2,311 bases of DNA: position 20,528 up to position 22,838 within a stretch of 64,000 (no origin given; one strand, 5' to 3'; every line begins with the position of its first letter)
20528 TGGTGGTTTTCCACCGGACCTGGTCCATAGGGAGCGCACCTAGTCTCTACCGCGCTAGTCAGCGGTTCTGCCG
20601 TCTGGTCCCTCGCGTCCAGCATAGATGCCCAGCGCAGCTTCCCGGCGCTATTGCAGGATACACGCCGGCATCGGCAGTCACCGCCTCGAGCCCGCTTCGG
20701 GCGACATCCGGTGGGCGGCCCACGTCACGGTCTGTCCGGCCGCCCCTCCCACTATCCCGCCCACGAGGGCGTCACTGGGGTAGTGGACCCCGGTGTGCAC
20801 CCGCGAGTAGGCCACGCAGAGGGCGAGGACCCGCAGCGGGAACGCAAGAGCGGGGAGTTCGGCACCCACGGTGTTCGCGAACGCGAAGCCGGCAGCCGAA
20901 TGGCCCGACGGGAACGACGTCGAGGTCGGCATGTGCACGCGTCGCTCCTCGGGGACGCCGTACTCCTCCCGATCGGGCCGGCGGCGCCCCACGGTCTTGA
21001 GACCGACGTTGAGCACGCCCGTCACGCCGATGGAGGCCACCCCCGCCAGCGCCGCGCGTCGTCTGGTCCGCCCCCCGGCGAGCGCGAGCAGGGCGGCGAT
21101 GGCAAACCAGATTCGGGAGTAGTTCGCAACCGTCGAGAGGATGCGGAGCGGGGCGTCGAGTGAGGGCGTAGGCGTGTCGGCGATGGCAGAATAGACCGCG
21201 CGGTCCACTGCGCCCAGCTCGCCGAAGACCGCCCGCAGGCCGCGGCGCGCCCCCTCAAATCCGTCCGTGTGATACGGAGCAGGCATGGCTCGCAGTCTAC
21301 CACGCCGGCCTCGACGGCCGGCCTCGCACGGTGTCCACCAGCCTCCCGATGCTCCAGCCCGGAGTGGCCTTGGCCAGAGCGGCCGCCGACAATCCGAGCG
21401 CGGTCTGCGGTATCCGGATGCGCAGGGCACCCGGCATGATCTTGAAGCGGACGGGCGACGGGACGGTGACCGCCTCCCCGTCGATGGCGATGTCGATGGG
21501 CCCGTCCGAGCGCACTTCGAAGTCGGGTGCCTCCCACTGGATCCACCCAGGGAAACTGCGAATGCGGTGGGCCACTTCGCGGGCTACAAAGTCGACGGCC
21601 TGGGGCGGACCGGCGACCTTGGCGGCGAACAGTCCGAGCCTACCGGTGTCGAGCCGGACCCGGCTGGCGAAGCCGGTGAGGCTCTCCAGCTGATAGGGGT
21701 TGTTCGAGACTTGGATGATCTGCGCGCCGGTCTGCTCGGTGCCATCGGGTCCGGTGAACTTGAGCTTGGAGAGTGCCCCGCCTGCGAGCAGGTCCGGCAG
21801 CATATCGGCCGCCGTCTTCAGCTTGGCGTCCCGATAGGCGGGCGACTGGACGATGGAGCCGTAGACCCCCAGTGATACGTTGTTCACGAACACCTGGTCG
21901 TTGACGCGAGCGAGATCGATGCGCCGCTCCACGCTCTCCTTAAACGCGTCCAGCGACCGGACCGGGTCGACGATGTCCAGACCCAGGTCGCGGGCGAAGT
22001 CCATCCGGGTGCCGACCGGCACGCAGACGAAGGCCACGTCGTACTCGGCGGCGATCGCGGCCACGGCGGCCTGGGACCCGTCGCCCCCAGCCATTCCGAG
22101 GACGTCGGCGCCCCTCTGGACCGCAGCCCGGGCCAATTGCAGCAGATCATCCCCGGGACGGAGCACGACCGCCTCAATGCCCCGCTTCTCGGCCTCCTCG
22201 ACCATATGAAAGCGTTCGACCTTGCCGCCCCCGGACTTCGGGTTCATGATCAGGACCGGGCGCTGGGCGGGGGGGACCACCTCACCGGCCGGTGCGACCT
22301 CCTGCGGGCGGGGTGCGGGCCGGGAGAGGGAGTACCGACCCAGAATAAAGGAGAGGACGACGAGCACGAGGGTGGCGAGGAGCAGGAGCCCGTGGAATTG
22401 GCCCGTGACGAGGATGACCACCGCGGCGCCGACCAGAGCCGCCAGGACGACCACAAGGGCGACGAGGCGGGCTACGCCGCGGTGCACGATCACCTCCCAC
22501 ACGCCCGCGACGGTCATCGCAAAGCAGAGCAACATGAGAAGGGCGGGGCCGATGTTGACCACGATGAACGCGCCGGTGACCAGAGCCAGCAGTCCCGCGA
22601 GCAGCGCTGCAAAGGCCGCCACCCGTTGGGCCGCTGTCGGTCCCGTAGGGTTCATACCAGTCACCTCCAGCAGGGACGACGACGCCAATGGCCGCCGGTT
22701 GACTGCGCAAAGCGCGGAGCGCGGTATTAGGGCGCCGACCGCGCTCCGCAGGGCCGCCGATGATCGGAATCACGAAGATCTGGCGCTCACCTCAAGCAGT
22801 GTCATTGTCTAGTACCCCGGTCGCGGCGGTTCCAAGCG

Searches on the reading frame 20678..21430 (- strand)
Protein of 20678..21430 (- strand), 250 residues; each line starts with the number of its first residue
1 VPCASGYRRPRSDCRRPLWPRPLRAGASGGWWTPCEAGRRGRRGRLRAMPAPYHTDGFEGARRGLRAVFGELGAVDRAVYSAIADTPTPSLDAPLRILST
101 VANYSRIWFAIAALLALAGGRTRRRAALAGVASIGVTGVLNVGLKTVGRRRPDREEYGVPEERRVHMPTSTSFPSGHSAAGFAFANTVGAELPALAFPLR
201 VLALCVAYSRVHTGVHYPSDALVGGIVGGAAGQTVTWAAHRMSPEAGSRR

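Call 8: search_protein_families(library=pfam, max_evalue=0.01, proteins=[window:20678-21430:-])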
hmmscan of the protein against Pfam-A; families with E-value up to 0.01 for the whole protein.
window:20678-21430:- (250 aa): 2 families
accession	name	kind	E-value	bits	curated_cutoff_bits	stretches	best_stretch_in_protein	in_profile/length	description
PF01569.27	PAP2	-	4.4e-18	65.7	27.2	1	131-238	6-124/130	PAP2 superfamily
PF14378.12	PAP2_3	-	1.3e-05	25.5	27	1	171-231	125-187/190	PAP2 superfamily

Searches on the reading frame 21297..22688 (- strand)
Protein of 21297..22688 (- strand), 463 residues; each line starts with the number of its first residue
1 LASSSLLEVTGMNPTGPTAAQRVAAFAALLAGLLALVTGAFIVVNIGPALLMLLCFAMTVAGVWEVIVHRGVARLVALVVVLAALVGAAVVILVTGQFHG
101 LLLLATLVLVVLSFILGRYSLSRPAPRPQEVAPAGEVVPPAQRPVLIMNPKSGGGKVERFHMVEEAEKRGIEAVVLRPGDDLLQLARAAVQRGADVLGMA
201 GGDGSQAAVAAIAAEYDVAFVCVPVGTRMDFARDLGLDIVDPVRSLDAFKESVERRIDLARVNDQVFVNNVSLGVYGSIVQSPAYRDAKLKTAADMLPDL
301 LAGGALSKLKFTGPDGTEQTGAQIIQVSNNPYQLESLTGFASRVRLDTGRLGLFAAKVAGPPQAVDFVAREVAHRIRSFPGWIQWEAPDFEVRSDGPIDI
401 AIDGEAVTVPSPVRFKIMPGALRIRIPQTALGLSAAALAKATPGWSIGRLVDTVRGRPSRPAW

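Call 8: search_protein_families(library=pfam, max_evalue=0.01, proteins=[window:21297-22688:-])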
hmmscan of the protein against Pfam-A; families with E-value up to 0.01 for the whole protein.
window:21297-22688:- (463 aa): 1 family
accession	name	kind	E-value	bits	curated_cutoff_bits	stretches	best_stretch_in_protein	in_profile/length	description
PF00781.29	DAGK_cat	-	3.4e-17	62.7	23.6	1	145-262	3-125/125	Diacylglycerol kinase catalytic domain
